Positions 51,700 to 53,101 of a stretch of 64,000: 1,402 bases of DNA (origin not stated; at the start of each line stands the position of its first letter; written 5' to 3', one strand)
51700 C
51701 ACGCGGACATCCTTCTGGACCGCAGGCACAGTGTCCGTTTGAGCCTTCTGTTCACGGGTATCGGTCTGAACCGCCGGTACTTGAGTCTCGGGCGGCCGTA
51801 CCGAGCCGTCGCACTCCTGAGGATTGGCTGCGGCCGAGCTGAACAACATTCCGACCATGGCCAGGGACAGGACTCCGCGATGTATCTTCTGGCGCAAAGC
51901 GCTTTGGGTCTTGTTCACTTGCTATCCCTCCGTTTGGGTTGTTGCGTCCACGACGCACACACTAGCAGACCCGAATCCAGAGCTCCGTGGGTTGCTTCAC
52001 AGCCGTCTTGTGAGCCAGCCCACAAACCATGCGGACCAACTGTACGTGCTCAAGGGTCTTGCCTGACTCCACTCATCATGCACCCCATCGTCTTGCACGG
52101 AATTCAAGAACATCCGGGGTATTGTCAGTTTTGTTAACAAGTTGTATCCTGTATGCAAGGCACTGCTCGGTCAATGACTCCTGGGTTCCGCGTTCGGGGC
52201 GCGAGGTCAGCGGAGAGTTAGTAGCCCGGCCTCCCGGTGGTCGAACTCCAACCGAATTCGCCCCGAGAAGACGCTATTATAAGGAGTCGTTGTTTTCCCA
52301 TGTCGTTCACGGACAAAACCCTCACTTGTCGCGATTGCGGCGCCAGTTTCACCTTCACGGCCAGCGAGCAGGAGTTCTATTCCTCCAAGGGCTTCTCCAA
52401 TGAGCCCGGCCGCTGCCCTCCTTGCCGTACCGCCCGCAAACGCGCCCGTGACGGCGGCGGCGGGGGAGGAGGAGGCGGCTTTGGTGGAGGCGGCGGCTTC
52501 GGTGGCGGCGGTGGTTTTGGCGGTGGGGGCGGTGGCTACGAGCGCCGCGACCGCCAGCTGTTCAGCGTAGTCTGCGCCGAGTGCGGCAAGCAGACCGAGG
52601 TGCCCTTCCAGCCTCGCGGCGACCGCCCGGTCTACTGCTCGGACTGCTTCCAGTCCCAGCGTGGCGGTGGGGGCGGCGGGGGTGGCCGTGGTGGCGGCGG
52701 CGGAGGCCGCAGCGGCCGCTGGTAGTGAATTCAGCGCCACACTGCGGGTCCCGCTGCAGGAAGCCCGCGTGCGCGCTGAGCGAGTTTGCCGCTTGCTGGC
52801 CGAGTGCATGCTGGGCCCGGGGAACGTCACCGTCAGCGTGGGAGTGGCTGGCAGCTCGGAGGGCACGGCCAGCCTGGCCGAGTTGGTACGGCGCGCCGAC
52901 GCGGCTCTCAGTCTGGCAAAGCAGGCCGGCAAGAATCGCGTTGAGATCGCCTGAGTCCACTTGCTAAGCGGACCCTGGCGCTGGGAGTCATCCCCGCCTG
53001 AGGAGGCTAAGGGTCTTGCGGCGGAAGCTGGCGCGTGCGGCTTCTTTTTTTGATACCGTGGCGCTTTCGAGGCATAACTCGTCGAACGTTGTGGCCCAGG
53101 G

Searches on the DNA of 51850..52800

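Call 43: search_rna_families(source=window, start=51850, end=52800, threshold=evalue, max_evalue=1)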
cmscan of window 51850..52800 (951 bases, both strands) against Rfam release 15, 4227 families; matches with E-value up to 1: 1.
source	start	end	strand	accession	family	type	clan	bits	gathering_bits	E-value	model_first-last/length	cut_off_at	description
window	52409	52479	+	RF03207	mir-3960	Gene; miRNA;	-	24.5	73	0.49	1-73/73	no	mir-3960 microRNA precursor family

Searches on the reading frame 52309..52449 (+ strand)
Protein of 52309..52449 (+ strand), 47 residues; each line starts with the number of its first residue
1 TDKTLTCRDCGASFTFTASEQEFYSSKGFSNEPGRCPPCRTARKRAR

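Call 90: search_solved_structures(query=A6, max_evalue=1, show_alignments=2)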
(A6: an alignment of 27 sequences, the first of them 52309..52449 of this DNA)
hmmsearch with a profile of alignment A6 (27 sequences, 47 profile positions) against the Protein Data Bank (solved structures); distinct sequences matched with E-value up to 1: 24.
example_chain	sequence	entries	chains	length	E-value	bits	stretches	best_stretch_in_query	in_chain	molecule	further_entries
5wjq_D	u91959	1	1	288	2.6e-05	27.3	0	2-42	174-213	Zinc finger protein 568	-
2n25_A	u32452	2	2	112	5.6e-05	26.3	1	6-18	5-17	Zinc finger and BTB domain-containing protein 17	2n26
5v3m_C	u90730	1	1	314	7.7e-05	25.8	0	2-42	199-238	Zinc finger protein 568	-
5v3j_E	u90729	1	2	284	0.00064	22.9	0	2-42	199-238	Zinc finger protein 568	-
5v3g_D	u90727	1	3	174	0.00082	22.5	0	4-16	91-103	PR domain zinc finger protein 9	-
1mey_C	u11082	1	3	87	0.0034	20.5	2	3-39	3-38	CONSENSUS ZINC FINGER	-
5egb_A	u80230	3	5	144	0.0054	19.9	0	3-14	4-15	Histone-lysine N-methyltransferase PRDM9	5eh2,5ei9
2cot_A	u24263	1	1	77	0.0057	19.8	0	4-19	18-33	Zinc finger protein 435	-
2m0d_A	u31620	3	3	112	0.048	16.9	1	2-17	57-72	Zinc finger and BTB domain-containing protein 17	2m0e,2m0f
2eok_A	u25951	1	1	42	0.07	16.4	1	3-18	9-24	Zinc finger protein 268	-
2eor_A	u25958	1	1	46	0.079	16.2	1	3-23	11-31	Zinc finger protein 224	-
2eov_A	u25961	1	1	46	0.1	15.8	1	3-17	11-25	Zinc finger protein 484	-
8cuc_E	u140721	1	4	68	0.11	15.7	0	3-35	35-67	Sal-like protein 4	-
7y3i_A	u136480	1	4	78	0.16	15.2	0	3-35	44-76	Sal-like protein 4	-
7y3k_A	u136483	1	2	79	0.17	15.1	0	3-35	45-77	Sal-like protein 4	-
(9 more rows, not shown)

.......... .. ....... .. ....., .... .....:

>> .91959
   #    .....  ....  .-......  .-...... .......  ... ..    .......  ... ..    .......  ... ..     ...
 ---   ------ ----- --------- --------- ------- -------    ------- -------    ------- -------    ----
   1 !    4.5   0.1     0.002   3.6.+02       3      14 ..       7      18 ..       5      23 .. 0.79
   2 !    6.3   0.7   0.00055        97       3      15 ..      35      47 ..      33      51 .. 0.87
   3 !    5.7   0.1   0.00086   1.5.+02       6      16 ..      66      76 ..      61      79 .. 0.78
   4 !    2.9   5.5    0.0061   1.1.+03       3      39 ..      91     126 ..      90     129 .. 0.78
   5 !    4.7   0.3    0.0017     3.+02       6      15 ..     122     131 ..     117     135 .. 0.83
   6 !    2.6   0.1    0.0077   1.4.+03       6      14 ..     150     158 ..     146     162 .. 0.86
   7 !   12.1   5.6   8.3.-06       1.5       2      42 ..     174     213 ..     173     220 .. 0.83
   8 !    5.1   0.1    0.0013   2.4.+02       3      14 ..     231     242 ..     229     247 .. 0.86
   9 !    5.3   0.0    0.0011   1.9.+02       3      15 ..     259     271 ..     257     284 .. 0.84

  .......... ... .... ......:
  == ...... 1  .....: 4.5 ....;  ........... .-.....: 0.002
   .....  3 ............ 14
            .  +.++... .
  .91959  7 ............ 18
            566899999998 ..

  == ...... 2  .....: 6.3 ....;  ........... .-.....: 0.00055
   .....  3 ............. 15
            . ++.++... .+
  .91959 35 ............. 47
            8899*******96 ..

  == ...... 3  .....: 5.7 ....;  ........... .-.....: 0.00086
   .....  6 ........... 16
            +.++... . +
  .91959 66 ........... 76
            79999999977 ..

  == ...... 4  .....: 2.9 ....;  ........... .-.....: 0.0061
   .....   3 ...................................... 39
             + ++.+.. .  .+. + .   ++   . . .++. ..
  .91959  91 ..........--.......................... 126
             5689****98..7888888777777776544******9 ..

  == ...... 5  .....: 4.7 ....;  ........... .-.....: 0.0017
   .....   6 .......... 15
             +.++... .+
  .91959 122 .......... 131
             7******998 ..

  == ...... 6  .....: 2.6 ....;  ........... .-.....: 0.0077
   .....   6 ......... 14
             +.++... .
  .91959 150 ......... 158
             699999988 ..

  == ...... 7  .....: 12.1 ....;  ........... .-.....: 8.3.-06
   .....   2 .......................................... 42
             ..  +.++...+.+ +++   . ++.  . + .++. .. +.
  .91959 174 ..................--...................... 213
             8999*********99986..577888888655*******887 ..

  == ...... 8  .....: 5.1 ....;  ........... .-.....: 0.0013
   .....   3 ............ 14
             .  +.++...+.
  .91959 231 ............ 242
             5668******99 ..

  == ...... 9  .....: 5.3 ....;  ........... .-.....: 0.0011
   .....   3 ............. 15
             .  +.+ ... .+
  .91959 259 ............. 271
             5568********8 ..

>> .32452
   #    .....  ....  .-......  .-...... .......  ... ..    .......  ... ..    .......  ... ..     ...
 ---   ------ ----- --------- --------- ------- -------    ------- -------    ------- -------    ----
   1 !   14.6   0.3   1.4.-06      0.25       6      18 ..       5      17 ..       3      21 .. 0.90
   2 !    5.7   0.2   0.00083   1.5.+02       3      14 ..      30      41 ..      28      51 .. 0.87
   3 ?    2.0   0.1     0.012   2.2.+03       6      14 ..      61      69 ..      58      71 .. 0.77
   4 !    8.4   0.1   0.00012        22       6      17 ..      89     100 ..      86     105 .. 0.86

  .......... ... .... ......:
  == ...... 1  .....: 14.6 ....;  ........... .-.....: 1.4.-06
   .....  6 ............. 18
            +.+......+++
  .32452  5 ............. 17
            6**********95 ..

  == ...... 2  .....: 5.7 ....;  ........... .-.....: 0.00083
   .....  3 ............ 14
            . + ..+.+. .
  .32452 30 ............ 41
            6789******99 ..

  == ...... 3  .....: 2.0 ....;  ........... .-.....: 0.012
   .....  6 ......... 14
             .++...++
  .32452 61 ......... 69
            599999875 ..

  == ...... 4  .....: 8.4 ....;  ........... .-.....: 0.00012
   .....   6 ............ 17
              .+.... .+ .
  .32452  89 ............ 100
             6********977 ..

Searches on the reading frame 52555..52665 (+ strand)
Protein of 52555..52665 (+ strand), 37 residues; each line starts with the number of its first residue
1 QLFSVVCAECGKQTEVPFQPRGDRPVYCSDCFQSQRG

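Call 91: search_solved_structures(query=A7, max_evalue=1, show_alignments=2)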
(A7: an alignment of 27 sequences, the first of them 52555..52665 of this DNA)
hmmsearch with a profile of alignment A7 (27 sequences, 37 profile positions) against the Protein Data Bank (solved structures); distinct sequences matched with E-value up to 1: 9.
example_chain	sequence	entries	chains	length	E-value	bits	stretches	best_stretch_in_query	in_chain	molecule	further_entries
9fhl_W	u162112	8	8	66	0.032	17.1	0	3-13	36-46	Small ribosomal subunit protein eS27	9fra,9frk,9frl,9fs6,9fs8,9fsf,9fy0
8q5b_A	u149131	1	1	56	0.094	15.6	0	3-13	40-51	Small CPxCG-related zinc finger protein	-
8hkx_S27E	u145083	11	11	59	0.16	14.9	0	3-17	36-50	30S ribosomal protein S27e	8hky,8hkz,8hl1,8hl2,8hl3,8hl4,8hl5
3wwl_A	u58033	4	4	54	0.2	14.6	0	5-16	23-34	Alpha-aminoadipate carrier protein LysW | OrfF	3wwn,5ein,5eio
4ywl_A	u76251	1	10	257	0.38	13.6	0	6-22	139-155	Cell division control protein 21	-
4pof_A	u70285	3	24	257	0.4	13.6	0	6-22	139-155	Cell division control protein 21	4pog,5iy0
4ywm_A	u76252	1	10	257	0.4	13.6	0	6-22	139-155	Cell division control protein 21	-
1ctl_A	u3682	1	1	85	0.56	13.1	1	7-35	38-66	AVIAN CYSTEINE RICH PROTEIN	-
1b8t_A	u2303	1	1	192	0.78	12.7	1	7-35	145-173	PROTEIN (CRP1)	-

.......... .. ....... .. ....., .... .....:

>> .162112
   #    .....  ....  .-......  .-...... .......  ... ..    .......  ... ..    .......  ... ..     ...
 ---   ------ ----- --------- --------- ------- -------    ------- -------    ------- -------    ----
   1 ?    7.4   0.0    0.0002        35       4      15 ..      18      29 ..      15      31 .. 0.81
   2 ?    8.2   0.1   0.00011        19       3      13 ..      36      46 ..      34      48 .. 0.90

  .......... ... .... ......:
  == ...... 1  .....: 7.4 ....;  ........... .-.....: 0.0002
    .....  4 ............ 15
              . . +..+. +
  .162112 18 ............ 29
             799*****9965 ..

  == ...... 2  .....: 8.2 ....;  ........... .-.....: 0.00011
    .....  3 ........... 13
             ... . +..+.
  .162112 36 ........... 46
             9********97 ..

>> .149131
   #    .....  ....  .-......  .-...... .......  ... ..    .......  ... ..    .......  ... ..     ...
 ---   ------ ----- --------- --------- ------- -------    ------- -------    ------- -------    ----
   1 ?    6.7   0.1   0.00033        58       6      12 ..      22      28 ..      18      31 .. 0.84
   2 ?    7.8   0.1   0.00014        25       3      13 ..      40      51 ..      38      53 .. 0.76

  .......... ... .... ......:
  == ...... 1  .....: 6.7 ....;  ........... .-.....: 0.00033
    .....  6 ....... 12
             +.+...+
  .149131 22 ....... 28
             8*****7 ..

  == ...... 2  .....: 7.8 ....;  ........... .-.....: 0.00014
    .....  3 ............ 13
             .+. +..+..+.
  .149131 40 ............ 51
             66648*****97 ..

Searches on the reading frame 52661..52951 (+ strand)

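Call 81: search_protein_families(library=pfam, proteins=[window:52661-52951:+], max_evalue=0.001)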
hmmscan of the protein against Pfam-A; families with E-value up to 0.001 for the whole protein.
window:52661-52951:+ (97 aa): 1 family
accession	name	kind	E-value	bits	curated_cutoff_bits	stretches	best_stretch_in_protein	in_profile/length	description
PF00990.26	GGDEF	-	4e-06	27.1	23.8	1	21-93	81-161/161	Diguanylate cyclase, GGDEF domain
